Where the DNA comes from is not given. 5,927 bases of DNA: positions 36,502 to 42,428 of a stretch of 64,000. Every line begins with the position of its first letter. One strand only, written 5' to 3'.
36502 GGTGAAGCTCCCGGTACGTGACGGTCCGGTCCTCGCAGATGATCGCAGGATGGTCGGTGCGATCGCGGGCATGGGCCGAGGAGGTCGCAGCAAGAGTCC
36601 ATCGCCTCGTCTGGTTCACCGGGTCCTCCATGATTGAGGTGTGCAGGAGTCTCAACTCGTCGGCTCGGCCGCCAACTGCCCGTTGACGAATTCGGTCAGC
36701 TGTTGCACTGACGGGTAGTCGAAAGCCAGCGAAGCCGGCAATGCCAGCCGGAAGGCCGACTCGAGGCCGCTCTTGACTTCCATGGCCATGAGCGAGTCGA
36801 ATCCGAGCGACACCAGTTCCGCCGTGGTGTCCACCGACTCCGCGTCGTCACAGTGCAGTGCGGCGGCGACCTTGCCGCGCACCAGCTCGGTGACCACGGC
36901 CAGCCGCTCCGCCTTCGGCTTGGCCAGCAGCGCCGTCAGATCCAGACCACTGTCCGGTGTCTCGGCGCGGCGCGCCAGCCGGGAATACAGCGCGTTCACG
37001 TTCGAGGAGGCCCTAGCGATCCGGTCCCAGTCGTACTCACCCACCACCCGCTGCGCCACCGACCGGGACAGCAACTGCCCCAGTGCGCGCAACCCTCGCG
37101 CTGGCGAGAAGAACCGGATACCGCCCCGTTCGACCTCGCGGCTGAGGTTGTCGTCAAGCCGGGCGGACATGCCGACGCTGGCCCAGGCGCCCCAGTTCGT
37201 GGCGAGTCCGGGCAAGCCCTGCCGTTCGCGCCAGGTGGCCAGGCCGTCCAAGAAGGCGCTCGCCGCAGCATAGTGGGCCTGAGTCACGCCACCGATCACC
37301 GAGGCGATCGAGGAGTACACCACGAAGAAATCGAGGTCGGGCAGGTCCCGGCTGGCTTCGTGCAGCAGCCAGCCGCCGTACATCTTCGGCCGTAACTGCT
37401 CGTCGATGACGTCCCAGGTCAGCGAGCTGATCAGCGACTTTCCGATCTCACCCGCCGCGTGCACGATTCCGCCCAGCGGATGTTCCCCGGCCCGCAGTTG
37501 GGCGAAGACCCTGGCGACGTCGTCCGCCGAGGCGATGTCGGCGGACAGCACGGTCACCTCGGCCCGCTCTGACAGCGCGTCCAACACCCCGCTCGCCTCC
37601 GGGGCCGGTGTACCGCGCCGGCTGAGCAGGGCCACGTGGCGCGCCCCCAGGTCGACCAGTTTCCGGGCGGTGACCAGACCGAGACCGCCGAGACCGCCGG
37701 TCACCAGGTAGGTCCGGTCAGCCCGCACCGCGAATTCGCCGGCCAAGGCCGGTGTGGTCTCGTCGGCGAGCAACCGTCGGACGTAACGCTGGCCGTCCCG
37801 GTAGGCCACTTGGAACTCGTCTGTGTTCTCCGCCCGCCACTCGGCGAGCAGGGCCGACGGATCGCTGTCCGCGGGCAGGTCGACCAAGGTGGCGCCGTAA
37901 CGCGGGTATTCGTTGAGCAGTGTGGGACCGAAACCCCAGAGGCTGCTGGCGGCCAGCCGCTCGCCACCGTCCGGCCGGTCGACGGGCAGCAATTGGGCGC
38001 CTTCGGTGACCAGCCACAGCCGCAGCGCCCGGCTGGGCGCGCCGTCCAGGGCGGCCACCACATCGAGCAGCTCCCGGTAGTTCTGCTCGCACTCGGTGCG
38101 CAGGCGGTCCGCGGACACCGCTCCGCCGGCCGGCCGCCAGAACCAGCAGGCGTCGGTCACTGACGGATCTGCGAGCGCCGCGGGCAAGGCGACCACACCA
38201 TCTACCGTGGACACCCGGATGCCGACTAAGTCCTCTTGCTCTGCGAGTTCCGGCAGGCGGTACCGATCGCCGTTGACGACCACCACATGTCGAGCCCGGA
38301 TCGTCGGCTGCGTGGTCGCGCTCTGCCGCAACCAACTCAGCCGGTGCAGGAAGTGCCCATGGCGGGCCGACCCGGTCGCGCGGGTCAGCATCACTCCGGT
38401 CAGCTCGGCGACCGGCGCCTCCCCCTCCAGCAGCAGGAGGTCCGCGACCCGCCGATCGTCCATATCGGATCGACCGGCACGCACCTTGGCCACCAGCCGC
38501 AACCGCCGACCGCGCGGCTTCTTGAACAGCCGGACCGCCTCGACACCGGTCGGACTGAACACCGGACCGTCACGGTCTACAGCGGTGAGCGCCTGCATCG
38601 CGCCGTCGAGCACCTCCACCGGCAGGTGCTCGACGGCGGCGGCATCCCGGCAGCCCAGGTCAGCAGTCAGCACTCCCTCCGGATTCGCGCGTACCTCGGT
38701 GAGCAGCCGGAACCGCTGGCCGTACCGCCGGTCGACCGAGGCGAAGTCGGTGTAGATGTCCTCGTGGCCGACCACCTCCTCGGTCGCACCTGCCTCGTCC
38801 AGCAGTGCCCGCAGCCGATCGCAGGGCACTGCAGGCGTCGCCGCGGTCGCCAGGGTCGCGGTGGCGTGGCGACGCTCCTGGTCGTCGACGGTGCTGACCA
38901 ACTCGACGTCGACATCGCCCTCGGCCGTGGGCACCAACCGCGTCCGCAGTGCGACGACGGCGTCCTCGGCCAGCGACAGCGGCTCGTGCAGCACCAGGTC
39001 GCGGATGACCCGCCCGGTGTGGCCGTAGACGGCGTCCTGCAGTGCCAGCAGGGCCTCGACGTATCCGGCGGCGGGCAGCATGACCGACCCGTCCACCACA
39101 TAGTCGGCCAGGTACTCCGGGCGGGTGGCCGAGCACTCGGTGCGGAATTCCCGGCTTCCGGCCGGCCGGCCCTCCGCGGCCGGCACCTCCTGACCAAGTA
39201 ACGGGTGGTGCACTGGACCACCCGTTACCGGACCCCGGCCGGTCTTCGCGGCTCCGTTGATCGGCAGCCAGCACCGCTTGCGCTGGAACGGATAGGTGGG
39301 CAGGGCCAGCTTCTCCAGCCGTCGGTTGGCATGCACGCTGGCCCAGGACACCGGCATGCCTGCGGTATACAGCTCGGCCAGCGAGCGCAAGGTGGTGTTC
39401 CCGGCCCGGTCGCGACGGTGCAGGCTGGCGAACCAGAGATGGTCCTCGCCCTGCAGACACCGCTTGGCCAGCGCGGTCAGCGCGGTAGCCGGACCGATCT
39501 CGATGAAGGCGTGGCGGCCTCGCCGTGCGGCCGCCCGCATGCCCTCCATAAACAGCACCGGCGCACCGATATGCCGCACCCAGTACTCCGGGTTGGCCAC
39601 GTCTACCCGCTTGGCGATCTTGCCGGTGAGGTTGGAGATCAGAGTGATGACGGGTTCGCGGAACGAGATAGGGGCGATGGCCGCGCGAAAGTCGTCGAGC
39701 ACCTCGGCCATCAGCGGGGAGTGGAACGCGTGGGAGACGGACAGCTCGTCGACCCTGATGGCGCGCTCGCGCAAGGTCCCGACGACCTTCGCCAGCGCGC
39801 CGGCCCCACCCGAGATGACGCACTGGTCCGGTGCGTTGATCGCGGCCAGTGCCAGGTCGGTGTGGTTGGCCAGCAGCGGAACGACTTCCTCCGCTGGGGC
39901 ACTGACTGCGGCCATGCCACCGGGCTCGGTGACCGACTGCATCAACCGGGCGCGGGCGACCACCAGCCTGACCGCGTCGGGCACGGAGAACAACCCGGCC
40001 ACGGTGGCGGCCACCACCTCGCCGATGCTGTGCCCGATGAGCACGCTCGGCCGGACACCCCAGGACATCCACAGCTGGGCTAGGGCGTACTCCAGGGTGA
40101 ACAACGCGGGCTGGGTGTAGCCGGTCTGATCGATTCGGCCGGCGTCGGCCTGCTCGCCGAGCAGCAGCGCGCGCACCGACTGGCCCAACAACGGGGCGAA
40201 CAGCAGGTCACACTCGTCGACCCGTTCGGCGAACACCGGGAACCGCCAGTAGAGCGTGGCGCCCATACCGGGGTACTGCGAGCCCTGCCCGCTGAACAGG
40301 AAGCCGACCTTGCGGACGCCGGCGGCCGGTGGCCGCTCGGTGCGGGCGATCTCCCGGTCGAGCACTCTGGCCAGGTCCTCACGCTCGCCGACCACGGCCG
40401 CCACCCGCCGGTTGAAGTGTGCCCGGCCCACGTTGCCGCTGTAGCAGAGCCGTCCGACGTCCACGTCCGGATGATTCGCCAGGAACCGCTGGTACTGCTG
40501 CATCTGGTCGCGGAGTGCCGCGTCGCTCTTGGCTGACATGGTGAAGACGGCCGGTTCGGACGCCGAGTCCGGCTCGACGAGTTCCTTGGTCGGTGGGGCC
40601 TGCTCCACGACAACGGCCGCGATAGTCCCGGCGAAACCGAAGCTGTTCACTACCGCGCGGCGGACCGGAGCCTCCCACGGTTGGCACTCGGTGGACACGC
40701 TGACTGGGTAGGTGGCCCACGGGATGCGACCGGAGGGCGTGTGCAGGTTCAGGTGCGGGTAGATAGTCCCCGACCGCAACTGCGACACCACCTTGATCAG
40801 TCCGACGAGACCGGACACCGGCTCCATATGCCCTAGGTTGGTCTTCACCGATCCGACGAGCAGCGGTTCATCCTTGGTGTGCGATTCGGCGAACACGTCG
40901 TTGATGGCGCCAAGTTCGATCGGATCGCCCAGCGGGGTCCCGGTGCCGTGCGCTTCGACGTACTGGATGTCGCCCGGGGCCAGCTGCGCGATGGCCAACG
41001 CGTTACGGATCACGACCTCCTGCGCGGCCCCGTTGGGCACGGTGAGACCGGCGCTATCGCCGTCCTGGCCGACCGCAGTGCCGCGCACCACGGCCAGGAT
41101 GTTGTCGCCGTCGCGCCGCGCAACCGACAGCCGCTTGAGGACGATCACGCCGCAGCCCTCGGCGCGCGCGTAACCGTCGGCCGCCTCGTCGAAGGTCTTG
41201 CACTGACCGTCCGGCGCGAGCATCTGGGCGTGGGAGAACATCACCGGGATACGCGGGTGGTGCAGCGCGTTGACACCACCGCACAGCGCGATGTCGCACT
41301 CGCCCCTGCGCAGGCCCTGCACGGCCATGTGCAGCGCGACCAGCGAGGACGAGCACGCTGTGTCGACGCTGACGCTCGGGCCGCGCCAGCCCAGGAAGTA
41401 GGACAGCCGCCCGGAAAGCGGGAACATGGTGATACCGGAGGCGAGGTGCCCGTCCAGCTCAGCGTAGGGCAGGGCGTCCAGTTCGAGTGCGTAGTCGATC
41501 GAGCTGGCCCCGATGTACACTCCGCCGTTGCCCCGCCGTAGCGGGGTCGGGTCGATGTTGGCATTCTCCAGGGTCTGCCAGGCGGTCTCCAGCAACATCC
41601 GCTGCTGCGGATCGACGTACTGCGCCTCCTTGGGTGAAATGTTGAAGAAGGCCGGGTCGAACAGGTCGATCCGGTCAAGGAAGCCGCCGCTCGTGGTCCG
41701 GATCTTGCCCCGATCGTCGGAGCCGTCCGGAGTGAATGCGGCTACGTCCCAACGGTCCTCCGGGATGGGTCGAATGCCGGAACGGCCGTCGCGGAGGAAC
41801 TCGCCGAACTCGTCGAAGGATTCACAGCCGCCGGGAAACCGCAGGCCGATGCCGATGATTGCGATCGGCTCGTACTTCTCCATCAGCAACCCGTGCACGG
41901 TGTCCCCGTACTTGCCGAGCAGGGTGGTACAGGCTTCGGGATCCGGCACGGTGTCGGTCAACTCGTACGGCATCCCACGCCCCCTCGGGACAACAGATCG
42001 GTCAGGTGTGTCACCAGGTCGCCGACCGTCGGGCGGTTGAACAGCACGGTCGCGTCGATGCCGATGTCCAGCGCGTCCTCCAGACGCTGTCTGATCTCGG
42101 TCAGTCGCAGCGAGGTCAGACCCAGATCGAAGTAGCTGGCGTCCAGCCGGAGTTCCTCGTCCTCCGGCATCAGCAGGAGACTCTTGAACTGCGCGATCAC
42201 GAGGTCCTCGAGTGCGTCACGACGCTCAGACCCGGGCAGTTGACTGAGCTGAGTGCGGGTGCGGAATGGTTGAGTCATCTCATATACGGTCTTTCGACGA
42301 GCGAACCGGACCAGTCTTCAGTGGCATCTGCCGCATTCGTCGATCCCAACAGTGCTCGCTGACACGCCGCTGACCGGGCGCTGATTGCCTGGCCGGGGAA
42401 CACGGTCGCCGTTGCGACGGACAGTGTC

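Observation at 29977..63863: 34-kb island: a valanimycin-type N-N/azoxy toolkit grafted onto dedicated fatty-acid and polyketide machinery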

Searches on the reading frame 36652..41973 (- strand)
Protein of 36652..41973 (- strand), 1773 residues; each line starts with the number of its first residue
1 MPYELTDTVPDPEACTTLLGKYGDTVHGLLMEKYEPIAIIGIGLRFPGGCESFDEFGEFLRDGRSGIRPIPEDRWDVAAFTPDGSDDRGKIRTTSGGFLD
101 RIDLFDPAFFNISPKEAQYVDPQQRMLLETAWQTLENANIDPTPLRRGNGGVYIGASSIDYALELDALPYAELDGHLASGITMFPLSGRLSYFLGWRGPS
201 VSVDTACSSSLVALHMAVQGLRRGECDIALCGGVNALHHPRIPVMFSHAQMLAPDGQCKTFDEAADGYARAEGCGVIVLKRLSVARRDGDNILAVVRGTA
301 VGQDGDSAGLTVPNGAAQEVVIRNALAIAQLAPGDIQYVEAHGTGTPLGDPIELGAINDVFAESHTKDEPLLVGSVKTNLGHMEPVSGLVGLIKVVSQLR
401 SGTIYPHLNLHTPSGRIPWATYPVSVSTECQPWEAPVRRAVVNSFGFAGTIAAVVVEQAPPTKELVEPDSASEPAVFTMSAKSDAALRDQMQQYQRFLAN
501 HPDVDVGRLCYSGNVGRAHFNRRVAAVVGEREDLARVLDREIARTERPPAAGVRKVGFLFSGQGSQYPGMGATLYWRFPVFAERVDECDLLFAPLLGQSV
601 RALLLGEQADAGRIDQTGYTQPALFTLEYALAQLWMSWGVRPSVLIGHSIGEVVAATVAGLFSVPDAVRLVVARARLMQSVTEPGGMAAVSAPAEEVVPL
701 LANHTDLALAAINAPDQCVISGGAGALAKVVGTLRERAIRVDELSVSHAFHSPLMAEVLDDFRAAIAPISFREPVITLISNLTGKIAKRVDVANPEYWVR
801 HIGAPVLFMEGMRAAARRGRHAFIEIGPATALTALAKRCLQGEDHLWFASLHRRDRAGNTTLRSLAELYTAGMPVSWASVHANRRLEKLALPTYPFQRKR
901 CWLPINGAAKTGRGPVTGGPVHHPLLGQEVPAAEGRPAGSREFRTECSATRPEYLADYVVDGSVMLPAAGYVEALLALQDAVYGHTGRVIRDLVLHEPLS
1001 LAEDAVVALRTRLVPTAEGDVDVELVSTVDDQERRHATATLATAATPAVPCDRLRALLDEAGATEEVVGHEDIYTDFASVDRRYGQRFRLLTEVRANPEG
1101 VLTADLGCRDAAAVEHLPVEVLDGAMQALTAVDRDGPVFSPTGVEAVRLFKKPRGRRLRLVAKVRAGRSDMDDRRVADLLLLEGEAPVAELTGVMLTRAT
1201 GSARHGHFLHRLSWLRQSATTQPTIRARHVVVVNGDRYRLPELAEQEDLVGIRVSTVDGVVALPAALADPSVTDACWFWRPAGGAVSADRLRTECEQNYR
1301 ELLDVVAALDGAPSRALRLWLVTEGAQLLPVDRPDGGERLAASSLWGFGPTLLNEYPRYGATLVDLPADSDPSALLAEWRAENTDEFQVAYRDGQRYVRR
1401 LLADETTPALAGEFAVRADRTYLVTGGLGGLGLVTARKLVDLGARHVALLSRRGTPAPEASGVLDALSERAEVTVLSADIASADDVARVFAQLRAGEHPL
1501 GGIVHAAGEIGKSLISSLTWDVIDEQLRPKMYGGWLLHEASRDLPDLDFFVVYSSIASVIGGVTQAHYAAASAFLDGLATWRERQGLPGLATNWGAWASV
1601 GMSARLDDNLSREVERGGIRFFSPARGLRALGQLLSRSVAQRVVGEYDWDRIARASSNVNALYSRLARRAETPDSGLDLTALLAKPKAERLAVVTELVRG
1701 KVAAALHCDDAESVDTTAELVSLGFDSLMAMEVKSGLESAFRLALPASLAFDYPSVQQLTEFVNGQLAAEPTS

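Call 5: search_protein_families(library=pfam, proteins=[window:36652-41973:-], max_evalue=0.01)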
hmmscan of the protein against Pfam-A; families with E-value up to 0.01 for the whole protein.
window:36652-41973:- (1773 aa): 13 families
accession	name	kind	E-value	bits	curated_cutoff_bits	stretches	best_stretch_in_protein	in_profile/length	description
PF00109.32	ketoacyl-synt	-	3.6e-84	282.8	20.8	1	35-284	2-251/252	Beta-ketoacyl synthase, N-terminal domain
PF00698.26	Acyl_transf_1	-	1.4e-60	205.9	32.7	1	558-871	2-315/319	Acyl transferase domain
PF08659.16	KR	-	9.2e-56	189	22.6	1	1421-1598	2-179/180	KR domain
PF02801.28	Ketoacyl-synt_C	-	7.4e-38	129.6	20.8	1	293-410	1-118/119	Beta-ketoacyl synthase, C-terminal domain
PF21089.3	PKS_DH_N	-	3.6e-18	65.8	27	1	923-1027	1-102/103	Polyketide synthase dehydratase domain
PF22621.2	CurL-like_PKS_C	-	4.3e-18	65.5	27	1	476-538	2-64/64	CurL-like, PKS C-terminal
PF16197.11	KAsynt_C_assoc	-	8.7e-13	49.1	33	1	413-520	1-105/111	Ketoacyl-synthetase C-terminal extension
PF22336.2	RhiE-like_linker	-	1.5e-12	47.8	27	1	479-543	2-65/67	RhiE-like, KS-MAT linker domain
PF00550.31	PP-binding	-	1e-11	45.4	20.8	1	1697-1763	2-67/67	Phosphopantetheine attachment site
PF00106.31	adh_short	-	6.6e-10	39.2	26.6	1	1422-1579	3-160/195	short chain dehydrogenase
PF14765.12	PS-DH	-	1.3e-07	31.7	23.7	1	1065-1201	14-161/166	Polyketide synthase dehydratase N-terminal domain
PF13561.12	adh_short_C2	-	2.5e-06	27.7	27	1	1430-1578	7-153/236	Enoyl-(Acyl carrier protein) reductase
PF00108.29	Thiolase_N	-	2e-05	24.6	26.4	1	197-240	75-118/260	Thiolase, N-terminal domain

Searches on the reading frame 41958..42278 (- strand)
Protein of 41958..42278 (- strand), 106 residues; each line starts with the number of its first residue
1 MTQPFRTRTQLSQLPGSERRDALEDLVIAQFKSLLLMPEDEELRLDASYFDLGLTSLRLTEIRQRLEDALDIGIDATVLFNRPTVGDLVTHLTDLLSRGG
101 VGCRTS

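Call 5: search_protein_families(library=pfam, proteins=[window:41958-42278:-], max_evalue=0.01)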
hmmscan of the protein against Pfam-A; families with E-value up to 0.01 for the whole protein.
window:41958-42278:- (106 aa): 1 family
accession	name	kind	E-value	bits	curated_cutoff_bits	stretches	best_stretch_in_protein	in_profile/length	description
PF00550.31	PP-binding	-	9.1e-14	51.9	20.8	1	27-92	3-67/67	Phosphopantetheine attachment site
